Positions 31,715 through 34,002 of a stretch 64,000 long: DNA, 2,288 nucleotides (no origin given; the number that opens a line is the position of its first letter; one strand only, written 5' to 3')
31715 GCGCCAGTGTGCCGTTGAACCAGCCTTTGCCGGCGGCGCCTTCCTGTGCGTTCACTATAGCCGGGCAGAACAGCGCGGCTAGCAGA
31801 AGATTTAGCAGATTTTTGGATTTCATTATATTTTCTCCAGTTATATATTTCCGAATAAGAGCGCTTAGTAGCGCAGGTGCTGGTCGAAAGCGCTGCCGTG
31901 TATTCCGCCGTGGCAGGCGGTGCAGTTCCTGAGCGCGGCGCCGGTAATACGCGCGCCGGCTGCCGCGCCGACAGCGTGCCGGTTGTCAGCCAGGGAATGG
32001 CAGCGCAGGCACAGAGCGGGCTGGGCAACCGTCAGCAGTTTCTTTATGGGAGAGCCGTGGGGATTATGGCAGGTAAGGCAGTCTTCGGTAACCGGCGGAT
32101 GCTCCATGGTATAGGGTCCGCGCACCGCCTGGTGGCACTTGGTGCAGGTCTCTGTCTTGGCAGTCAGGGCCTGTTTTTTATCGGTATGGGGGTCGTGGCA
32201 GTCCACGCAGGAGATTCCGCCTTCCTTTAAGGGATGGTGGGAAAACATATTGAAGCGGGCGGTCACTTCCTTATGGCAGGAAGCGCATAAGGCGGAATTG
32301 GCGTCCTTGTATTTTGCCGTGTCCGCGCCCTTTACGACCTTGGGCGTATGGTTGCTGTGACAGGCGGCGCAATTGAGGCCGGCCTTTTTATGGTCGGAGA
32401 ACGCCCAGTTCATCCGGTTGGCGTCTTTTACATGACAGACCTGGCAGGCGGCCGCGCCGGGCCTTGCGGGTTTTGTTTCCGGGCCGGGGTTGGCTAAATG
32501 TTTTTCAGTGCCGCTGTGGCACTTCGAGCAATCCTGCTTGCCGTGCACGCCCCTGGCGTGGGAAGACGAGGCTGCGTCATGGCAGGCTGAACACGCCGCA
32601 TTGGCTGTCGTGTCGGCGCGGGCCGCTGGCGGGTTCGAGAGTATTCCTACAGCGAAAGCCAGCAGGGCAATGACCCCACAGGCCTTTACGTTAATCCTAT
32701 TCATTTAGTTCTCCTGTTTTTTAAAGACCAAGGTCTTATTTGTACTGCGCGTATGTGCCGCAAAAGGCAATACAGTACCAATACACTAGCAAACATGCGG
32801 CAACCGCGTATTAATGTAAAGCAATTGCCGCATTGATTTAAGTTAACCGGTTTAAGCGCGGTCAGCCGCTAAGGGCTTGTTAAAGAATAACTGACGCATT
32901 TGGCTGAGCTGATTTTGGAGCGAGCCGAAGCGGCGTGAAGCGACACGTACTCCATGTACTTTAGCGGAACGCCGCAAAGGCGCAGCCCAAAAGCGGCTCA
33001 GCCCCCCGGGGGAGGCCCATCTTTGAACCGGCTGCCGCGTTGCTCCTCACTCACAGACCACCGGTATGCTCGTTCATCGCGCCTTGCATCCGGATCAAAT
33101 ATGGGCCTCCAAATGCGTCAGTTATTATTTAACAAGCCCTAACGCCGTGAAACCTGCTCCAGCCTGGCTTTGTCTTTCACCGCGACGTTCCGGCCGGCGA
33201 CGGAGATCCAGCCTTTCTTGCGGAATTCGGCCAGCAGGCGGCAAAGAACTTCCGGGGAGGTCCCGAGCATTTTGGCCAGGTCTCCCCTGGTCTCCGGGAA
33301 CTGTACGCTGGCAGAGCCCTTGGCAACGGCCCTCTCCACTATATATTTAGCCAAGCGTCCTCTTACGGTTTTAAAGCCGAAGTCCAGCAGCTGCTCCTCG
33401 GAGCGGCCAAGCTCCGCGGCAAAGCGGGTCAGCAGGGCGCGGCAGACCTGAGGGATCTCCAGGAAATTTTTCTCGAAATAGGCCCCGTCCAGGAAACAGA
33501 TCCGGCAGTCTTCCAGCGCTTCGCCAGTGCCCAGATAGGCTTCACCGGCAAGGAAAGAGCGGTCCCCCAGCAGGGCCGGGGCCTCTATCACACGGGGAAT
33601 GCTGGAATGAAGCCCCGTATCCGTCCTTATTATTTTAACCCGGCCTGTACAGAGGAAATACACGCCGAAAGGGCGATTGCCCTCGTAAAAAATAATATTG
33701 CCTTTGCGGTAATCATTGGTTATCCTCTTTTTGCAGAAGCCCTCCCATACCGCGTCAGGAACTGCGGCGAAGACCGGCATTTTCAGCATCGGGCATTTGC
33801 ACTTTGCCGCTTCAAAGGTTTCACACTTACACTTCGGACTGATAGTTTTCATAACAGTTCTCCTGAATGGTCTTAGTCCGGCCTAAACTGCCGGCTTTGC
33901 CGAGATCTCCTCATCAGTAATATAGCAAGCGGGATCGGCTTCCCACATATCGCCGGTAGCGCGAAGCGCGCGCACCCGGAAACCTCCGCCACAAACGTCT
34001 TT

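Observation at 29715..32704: MtrAB/PioAB/MtoAB-like porin-cytochrome conduit with no MtrC-type partner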

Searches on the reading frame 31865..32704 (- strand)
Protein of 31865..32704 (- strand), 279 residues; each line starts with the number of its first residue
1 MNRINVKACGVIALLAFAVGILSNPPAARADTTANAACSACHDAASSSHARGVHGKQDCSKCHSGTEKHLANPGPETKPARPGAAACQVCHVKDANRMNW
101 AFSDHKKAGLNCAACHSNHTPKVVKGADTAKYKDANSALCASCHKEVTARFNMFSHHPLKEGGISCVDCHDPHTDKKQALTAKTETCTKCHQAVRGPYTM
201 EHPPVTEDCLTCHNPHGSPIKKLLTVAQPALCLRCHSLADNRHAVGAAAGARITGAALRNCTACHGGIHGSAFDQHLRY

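Call 3: search_protein_families(library=ncbifam, proteins=[window:31865-32704:-], max_evalue=0.01)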
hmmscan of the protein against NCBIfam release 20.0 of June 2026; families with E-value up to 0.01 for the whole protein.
window:31865-32704:- (279 aa): 11 families
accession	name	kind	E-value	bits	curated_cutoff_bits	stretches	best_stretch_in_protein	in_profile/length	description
TIGR03508.1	decahem_SO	subfamily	4.3e-52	177.1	192.2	1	35-273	34-256/258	DmsE family decaheme c-type cytochrome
NF041028.1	decahem_GSU2203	exception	4.4e-45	154.3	325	1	25-273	26-303/317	GSU2203 family decaheme c-type cytochrome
TIGR01905.1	paired_CXXCH_1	subfamily_domain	1.7e-21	75.8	25.2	2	202-237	1-37/41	doubled CXXCH domain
TIGR03153.1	cytochr_NrfH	equivalog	7.1e-11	42.3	134.2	1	126-183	17-71/138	cytochrome c nitrite reductase small subunit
NF045713.1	CxxCH_16_HmcA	equivalog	3.3e-05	22.7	400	1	84-177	174-259/541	sulfate respiration complex hexadecaheme cytochrome HmcA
TIGR03146.1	cyt_nit_nrfB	equivalog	4.2e-05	23.9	166.6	0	130-193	78-143/145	cytochrome c nitrite reductase pentaheme subunit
TIGR03507.1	decahem_SO1788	subfamily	0.00011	20.8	209.3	0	57-131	244-314/672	OmcA/MtrC family decaheme c-type cytochrome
NF008659.0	PRK11659.1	equivalog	0.00029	20.6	184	0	78-195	40-171/188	cytochrome c nitrite reductase pentaheme subunit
NF040967.1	cytc_ExtN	equivalog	0.0011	17.8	200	1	30-95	18-73/415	selenite/tellurite reduction operon c-type cytochrome ExtN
NF040968.1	FeS_ExtO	equivalog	0.0013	17.6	200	1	30-94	18-72/416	selenite/tellurite reduction operon b-type cytochrome iron-sulfur cluster-binding subunit ExtO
NF049875.1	NetB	exception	0.0062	16.4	380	0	27-179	43-204/211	Nrf-like electron transfer protein NetB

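Call 4: search_protein_families(library=pfam, proteins=[window:31865-32704:-], max_evalue=0.01)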
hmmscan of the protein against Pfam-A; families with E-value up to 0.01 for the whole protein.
window:31865-32704:- (279 aa): 5 families
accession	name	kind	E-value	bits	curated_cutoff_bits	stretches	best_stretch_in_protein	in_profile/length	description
PF09699.15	Paired_CXXCH_1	-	1.2e-27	95.7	20.6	3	202-237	1-37/41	Doubled CXXCH motif (Paired_CXXCH_1)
PF14522.11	Cytochrome_C7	-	1.3e-14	54.2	24.8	4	176-237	5-67/67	Cytochrome c7 and related cytochrome c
PF14537.11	Cytochrom_c3_2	-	2.7e-13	50.6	25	3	105-192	2-79/79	Cytochrome c3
PF22113.1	Mtrc-MtrF_II-IV_dom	-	2.7e-09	37.3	30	1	183-266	5-89/176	Outer membrane cytochrome MtrC/MtrF-like, domains II/IV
PF22678.1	Cytochrom_c_NrfB-like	-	0.00066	20.6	27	0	125-187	21-86/89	Cytochrome c-type protein NrfB-like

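Call 10: find_homologous_proteins(query=window:31865-32704:-)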
Query window:31865-32704:- (279 aa): 561 proteins with E <= 0.001 among 4490 candidates; the best 120 are listed.
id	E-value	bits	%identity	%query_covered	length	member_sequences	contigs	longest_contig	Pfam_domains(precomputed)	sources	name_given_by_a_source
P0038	1.0e-158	545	84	100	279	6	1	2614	PF09699.16,PF14537.12,PF02085.22,PF14522.12,PF22113.2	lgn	-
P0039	1.3e-149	516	87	91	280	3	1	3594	PF09699.16,PF14537.12,PF14522.12,PF22113.2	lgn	-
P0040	1.3e-147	509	79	100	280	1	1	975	PF09699.16,PF14537.12,PF02085.22,PF14522.12,PF22113.2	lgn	-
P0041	1.3e-146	506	78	100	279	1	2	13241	PF09699.16,PF14537.12,PF02085.22,PF14522.12,PF22113.2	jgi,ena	-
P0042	5.4e-144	497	85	88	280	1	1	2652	PF09699.16,PF14537.12,PF22678.2,PF02085.22,PF14522.12,PF22113.2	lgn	-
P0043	4.1e-141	488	77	98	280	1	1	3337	PF09699.16,PF14537.12,PF14522.12,PF22113.2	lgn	-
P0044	1.4e-137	476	73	100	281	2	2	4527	PF09699.16,PF14537.12,PF14522.12,PF22113.2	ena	-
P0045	1.5e-136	473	74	100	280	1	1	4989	PF09699.16,PF14537.12,PF22678.2,PF14522.12,PF22113.2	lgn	-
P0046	1.1e-125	437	69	100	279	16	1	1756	PF09699.16,PF14537.12,PF14522.12,PF22113.2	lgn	-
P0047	2.0e-123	430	68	100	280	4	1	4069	PF09699.16,PF14537.12,PF14522.12,PF22113.2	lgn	-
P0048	9.0e-118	411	68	96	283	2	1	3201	PF09699.16,PF14537.12,PF14522.12,PF22113.2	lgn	-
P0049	5.7e-114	399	65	96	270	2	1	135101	PF09699.16,PF14537.12,PF14522.12,PF22113.2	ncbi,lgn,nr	ncbi:MAG: cytochrome c3 family protein [Elusimicrobia bacterium]|nr:cytochrome c3 family protein [El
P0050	3.2e-88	314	53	96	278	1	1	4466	PF09699.16,PF14537.12,PF02085.22,PF14522.12,PF22113.2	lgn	-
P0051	2.4e-84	301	49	100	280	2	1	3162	PF09699.16,PF14537.12,PF22678.2,PF02085.22,PF14522.12,PF22113.2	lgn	-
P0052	4.1e-77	278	48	95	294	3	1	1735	PF09699.16,PF14537.12,PF22678.2,PF02085.22,PF14522.12,PF22113.2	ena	-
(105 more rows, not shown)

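Call 22: find_related_loci(query=A2, collection=genome_contigs, flank=8000)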
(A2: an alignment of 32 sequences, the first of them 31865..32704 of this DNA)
Query A2 (279 aa) in genome_contigs; peptide patterns used: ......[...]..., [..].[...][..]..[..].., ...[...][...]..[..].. (x = any residue, [..] = any of these).
600 stretches matched a pattern (row limit reached: there are more); 549 encode a relative of the query (tblastn E <= 1e-3); the best 80 are kept; 80 distinct loci.
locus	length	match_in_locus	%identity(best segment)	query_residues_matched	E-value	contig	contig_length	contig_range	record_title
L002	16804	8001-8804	48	11-279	3e-81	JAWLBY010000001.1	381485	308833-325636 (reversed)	MAG: Lysobacteraceae bacterium isolate 15dZY3.bin.15 NODE_30_length_381485_cov_224.005879, whole genome shotgun sequence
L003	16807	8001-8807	48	14-279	5e-79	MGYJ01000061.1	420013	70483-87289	MAG: Gammaproteobacteria bacterium RIFCSPHIGHO2_12_FULL_63_22 rifcsphigho2_12_scaffold_43, whole genome shotgun sequence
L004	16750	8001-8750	51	36-279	1e-78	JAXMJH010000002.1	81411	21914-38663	MAG: Lysobacteraceae bacterium isolate G7_concoct.bin.32 k141_110101, whole genome shotgun sequence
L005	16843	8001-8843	46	10-279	2e-75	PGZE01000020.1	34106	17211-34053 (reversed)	MAG: Gammaproteobacteria bacterium HGW-Gammaproteobacteria-2 ig2103_sub10_scaffold_215, whole genome shotgun sequence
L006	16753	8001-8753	49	38-279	2e-72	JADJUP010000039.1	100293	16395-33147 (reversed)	MAG: Sulfuritalea sp. isolate Hirt_18-Q3-R61-65_MAXAC.059 tig00318704-10-1002180, whole genome shotgun sequence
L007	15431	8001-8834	45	11-279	1e-71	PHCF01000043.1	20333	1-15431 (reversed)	MAG: Betaproteobacteria bacterium HGW-Betaproteobacteria-6 bjp_ig2103_scaffold_1268, whole genome shotgun sequence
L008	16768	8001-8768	45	35-279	6e-66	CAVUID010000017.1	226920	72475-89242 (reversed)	MAG: uncultured Gammaproteobacteria bacterium isolate MFD04716.bin.1.327 genome assembly, contig: contig_32725, whole ge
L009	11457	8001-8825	41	21-279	4e-61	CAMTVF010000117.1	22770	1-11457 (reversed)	MAG: uncultured Opitutaceae bacterium isolate G03_MAG_00024 genome assembly, contig: G03_MAG_00024_000000000061, whole g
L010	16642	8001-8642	48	79-279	1e-56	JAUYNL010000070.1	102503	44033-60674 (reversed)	MAG: Luteolibacter sp. isolate C3_metabat.bin.20 C3_k141_42422, whole genome shotgun sequence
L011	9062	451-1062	50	83-279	5e-55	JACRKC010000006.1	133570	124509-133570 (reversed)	MAG: Verrucomicrobia bacterium isolate NC_groundwater_1845_Pr3_B-0.1um_67_23 SR-2_scaffold_141_114280, whole genome shot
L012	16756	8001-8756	50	38-279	3e-73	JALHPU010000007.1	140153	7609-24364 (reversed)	MAG: Sulfuritalea sp. isolate bin.273 c_000000000790, whole genome shotgun sequence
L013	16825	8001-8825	40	22-277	1e-51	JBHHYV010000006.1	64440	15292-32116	MAG: Myxococcota bacterium isolate Maj_2_bin.28 NODE_105_length_64440_cov_7.493391, whole genome shotgun sequence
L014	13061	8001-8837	36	12-271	5e-46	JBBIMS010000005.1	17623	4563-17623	MAG: Candidatus Aminicenantes bacterium isolate RSS170216_bin_238 NODE_794_length_17623_cov_3.599784, whole genome shotg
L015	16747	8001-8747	38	30-271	1e-45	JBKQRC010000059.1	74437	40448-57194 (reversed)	MAG: Candidatus Sulfotelmatobacter sp. isolate MGr2D2E2F__bin_30 MGr2D2E2F_000000113230, whole genome shotgun sequence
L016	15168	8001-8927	35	1-271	1e-45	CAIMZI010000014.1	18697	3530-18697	MAG: uncultured beta proteobacterium isolate Ki1-2-7m_bin-791 genome assembly, contig: bin-791:014/134, whole genome sho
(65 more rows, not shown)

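Call 46: search_solved_structures(query=window:31865-32704:-, max_evalue=0.001, show_alignments=1)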
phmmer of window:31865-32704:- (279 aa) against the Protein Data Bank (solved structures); distinct sequences matched with E-value up to 0.001: 2.
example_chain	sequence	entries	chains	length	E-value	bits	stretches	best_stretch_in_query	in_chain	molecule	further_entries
6r2q_A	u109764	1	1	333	1.8e-32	116.4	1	76-272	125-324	Cystathionine beta-synthase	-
8rv0_Y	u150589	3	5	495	1.4e-05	28.2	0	37-153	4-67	Octaheme cytochrome c nitrite reductase | Octaheme nitrite c cytochrome c reductase | Octaheme nitrite reductase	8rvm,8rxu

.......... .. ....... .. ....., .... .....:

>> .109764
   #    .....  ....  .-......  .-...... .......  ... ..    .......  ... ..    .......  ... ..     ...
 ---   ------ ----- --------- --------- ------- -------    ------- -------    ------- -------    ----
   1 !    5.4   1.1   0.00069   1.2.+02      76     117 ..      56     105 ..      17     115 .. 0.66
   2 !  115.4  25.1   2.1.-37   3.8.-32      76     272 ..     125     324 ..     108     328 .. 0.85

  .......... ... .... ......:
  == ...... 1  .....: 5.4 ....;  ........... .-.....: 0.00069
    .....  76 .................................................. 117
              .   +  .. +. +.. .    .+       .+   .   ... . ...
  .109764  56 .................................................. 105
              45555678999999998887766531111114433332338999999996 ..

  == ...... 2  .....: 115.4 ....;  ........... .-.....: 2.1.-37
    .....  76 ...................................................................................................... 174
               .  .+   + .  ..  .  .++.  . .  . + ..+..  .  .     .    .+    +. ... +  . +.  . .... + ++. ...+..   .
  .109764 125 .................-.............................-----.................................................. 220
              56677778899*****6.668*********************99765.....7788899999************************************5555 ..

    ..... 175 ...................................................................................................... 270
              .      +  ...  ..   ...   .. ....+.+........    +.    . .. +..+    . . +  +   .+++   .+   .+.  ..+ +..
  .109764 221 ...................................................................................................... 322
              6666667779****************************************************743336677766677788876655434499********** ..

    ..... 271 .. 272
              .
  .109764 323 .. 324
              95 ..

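Call 72: predict_structure(alignment_id=A2)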
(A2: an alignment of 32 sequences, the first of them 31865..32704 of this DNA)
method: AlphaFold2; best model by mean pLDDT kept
length: 279 residues; sequences in the alignment: 32
mean_pLDDT: 54.9   pTM: 0.35
mean pLDDT of the five models: 54.9, 54.9, 54.3, 47.8, 47.4
residues with pLDDT >= 90: 6; 70-90: 58; 50-70: 80; < 50: 135
segments of 3 or more residues with pLDDT < 50: 24-26, 28-31, 127-130, 146-220, 223-251, 264-279
pLDDT, mean of each block of 10 residues (from residue 1): 68 81 54 67 69 73 88 89 77 64 57 58 49 54 50 37 39 40 45 43 36 41 41 34 40 52 48 41
secondary structure, 60 per line:
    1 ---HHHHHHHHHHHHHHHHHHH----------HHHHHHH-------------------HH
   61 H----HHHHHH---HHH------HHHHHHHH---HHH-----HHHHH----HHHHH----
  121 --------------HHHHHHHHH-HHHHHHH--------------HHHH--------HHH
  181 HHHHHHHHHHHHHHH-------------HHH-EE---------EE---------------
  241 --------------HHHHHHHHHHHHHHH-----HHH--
elements in order: H4-22 H33-39 H66-71 H84-91 H103-107 H112-116 H135-143 H145-151 H166-169 H178-195 H255-269

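Call 79: search_protein_families(library=ncbifam, alignment_id=A4, max_evalue=0.001)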
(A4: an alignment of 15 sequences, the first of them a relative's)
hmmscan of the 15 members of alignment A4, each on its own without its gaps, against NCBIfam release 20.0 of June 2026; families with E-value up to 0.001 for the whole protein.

A. member 1, L049:8775-10871:+ (698 aa): 1 family
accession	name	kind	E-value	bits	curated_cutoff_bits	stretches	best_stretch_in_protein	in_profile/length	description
TIGR03509.1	OMP_MtrB_PioB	subfamily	3.5e-218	726.3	240.05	1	56-698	1-662/662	MtrB/PioB family decaheme-associated outer membrane protein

B. families by the number of members that match (of 15 scanned): 4 families
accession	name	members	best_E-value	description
TIGR03509.1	OMP_MtrB_PioB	15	3.5e-218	MtrB/PioB family decaheme-associated outer membrane protein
NF041027.1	GSU2204_Se_pt_1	10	7e-15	GSU2204 family CXXCH-containing (seleno)protein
TIGR03014.2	EpsL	2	0.00057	XrtB/PEP-CTERM-associated polysaccharide biosynthesis outer membrane protein EpsL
TIGR03016.1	pepcterm_hypo_1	1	1.6e-05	TIGR03016 family PEP-CTERM system-associated outer membrane protein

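Call 81: list_cluster_members(proteins=[P0001, window:31865-32704:-])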
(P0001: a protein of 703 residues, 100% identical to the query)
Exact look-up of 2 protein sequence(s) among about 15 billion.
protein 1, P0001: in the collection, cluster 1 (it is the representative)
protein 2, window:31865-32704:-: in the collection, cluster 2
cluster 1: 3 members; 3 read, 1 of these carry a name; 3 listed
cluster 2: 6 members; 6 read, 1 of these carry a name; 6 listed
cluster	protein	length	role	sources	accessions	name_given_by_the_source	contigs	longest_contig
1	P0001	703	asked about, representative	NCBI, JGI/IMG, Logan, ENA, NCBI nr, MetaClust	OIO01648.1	MAG: hypothetical protein AUJ51_08035 [Elusimicrobia bacterium CG1_02_56_21] | \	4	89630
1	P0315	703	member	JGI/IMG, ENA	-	-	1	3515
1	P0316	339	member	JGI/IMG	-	-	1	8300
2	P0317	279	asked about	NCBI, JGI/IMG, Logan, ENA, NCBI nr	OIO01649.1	MAG: hypothetical protein AUJ51_08040 [Elusimicrobia bacterium CG1_02_56_21]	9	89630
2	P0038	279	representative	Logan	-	-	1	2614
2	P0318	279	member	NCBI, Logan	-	-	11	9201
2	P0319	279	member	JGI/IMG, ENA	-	-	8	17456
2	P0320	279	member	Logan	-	-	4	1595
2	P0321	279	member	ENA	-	-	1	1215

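Call 83: search_protein_families(library=pfam, proteins=[L007:11120-13108:+], max_evalue=0.001)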
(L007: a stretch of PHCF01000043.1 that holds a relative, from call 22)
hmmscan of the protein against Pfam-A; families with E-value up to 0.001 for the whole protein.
L007:11120-13108:+ (662 aa): 4 families
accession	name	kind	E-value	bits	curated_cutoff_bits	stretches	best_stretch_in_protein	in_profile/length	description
PF14522.11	Cytochrome_C7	-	9.3e-11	41.8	24.8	0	37-112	12-67/67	Cytochrome c7 and related cytochrome c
PF01292.26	Ni_hydr_CYTB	-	5.7e-08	33.2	30.1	2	349-468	47-163/179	Prokaryotic cytochrome b561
PF14537.11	Cytochrom_c3_2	-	1e-07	32.7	25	0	77-196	2-79/79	Cytochrome c3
PF09699.15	Paired_CXXCH_1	-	1.1e-06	28.7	20.6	0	219-253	6-38/41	Doubled CXXCH motif (Paired_CXXCH_1)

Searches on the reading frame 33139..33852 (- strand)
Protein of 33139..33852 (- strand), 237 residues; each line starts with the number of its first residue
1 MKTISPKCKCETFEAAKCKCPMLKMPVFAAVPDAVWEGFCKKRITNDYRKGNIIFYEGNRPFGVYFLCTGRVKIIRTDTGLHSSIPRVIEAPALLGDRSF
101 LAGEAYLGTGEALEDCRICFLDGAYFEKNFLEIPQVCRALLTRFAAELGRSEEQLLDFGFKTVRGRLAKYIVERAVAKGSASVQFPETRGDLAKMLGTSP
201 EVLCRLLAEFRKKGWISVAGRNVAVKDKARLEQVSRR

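Call 3: search_protein_families(library=ncbifam, proteins=[window:33139-33852:-], max_evalue=0.01)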
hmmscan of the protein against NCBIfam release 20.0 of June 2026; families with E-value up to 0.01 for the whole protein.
window:33139-33852:- (237 aa): 11 families
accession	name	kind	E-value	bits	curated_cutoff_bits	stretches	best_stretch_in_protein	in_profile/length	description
NF006901.0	PRK09392.1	equivalog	1.3e-15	57.4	211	1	24-235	11-221/236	transcriptional activator FtrB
NF050806.1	TransRegFixKCaul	equivalog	1.9e-13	50.1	300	1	45-234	25-213/215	transcriptional regulator FixK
NF008365.0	PRK11161.1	subfamily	2.8e-10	39.9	228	1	49-235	53-243/250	fumarate/nitrate reduction transcriptional regulator Fnr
NF045989.1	TransRegFnrLRhodb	equivalog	2.1e-09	37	300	1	112-233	102-233/245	transcriptional regulator FnrL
NF008732.0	PRK11753.1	equivalog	2.8e-09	36.8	266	1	36-226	16-211/214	cAMP-activated global transcriptional regulator CRP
NF050815.1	TransActFtrBCaul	equivalog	4.4e-09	36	300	1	24-235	13-223/251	transcriptional activator FtrB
NF007707.0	PRK10402.1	subfamily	2.2e-08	34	180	1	47-235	35-218/226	transcriptional regulator YeiL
NF010499.0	PRK13918.1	equivalog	0.00013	21.6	274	1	45-236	14-202/205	CRP/FNR family transcriptional regulator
NF052518.1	TransRegLdrP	equivalog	0.00055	20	300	1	49-233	5-186/195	transcriptional regulator LdrP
TIGR03697.1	NtcA_cyano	equivalog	0.0019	18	244.95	1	51-233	1-190/193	global nitrogen regulator NtcA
NF042920.1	Lys_halognase_BesD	equivalog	0.0032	16.9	450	1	46-87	146-187/229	L-lysine 4-chlorinase BesD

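Call 4: search_protein_families(library=pfam, proteins=[window:33139-33852:-], max_evalue=0.01)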
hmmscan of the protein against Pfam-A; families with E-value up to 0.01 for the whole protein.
window:33139-33852:- (237 aa): 3 families
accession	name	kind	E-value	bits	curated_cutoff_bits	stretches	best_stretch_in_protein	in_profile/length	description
PF13545.12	HTH_Crp_2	-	3.1e-16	59.5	27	1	165-233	1-69/70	Crp-like helix-turn-helix domain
PF00027.35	cNMP_binding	-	1.3e-12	47.9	27.5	1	47-128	3-84/89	Cyclic nucleotide-binding domain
PF00325.26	Crp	-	0.0024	18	21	1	188-216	4-32/32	Bacterial regulatory proteins, crp family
